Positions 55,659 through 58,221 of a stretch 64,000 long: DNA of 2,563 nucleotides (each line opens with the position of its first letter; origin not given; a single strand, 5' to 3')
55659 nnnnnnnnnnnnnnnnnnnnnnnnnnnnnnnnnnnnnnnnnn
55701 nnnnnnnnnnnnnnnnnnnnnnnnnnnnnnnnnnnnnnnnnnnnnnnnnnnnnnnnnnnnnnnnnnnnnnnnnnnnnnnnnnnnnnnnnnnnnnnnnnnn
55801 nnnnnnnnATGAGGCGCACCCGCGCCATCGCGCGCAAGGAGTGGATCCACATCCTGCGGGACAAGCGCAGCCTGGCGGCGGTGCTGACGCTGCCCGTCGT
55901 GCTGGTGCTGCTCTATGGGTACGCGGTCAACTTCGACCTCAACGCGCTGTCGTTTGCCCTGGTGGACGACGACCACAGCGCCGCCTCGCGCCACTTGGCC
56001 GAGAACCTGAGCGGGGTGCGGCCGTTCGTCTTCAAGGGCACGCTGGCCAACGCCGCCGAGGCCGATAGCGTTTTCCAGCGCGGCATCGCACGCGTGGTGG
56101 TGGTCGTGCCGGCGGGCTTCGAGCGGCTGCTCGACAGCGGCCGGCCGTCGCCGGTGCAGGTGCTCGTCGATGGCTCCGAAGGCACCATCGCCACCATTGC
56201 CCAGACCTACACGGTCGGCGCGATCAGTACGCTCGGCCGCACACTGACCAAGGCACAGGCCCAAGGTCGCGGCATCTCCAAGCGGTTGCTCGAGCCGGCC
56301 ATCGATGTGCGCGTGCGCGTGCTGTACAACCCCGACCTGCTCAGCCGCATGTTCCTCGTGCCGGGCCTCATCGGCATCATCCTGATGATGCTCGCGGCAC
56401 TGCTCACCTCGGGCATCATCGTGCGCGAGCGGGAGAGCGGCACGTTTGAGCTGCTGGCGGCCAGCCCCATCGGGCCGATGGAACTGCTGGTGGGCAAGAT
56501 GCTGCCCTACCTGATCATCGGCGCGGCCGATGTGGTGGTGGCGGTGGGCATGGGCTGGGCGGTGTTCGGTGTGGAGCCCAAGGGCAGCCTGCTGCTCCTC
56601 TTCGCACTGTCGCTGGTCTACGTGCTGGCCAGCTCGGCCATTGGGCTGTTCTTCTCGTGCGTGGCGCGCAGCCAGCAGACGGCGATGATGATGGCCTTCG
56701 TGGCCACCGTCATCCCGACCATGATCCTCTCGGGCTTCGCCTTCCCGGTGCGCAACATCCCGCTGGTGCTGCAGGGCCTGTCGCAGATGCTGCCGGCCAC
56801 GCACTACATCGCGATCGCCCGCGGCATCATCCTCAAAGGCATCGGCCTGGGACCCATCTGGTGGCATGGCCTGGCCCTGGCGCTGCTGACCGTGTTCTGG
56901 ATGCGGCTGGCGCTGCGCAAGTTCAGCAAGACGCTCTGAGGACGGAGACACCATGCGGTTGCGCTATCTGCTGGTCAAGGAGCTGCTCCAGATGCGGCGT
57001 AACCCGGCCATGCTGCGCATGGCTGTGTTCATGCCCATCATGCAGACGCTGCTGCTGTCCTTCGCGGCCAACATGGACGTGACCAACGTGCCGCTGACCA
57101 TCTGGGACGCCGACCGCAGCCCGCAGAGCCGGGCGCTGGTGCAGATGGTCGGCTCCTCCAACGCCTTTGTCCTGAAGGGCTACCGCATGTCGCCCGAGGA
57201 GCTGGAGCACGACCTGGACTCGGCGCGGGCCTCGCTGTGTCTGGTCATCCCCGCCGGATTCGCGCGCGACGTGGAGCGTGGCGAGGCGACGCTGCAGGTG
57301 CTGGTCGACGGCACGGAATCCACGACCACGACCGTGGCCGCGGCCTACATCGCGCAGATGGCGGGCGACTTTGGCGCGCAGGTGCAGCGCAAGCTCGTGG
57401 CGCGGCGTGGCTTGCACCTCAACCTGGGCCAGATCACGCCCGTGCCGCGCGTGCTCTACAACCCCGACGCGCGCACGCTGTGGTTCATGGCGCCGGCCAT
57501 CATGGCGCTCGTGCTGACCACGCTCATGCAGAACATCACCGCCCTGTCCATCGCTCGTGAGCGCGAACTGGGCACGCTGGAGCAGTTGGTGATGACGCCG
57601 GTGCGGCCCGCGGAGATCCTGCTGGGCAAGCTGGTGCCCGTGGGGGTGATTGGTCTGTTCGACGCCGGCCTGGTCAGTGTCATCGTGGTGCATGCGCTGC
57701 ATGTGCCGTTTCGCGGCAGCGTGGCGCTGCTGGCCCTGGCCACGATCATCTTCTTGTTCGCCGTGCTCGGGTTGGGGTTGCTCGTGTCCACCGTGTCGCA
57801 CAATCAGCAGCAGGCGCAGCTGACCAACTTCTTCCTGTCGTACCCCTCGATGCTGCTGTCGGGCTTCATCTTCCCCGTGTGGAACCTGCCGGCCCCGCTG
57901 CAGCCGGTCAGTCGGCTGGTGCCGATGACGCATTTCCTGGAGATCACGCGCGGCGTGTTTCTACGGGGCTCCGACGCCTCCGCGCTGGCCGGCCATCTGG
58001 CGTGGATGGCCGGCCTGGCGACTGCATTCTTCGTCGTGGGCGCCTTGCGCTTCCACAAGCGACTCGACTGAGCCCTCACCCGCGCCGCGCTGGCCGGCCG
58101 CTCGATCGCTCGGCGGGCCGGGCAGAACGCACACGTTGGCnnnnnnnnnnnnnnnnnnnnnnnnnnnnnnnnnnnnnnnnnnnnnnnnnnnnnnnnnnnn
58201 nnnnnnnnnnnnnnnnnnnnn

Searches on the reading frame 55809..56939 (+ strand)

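Call 9: search_protein_families(library=pfam, proteins=[window:55809-56939:+], max_evalue=0.01)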
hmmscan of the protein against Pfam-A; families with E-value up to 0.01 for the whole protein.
window:55809-56939:+ (376 aa): 4 families
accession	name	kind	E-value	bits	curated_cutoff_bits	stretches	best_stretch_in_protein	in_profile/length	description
PF12698.13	ABC2_membrane_3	-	2.1e-47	162.3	31.6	1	19-369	1-346/347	ABC-2 family transporter protein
PF01061.29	ABC2_membrane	-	3.7e-25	89.1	26.9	1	180-341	51-210/211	ABC-2 type transporter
PF12679.13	ABC2_membrane_2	-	9.3e-21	74.7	27.2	1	6-313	2-205/283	ABC-2 family transporter protein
PF12730.13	ABC2_membrane_4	-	7e-05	23.3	27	1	190-301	58-177/179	ABC-2 family transporter protein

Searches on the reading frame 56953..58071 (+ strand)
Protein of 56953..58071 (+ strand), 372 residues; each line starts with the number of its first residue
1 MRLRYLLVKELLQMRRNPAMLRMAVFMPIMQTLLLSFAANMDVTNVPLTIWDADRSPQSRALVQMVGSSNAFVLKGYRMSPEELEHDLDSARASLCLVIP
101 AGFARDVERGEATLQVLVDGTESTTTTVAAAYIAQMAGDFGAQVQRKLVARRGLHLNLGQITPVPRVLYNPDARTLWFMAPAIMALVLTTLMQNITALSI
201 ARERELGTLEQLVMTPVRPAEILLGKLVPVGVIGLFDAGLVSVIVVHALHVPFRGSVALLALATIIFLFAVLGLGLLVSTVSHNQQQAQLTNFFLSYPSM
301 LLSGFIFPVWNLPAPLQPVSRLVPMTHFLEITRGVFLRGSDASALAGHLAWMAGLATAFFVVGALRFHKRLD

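Call 9: search_protein_families(library=pfam, proteins=[window:56953-58071:+], max_evalue=0.01)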
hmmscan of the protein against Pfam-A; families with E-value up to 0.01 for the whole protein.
window:56953-58071:+ (372 aa): 4 families
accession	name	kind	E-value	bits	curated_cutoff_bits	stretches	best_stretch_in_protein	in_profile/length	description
PF12698.13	ABC2_membrane_3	-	2.6e-43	148.9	31.6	1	23-364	10-346/347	ABC-2 family transporter protein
PF01061.29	ABC2_membrane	-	2.2e-28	99.7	26.9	1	181-336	52-210/211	ABC-2 type transporter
PF12679.13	ABC2_membrane_2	-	2.1e-17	63.7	27.2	1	8-370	5-281/283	ABC-2 family transporter protein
PF12730.13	ABC2_membrane_4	-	1.1e-05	26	27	1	184-281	56-151/179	ABC-2 family transporter protein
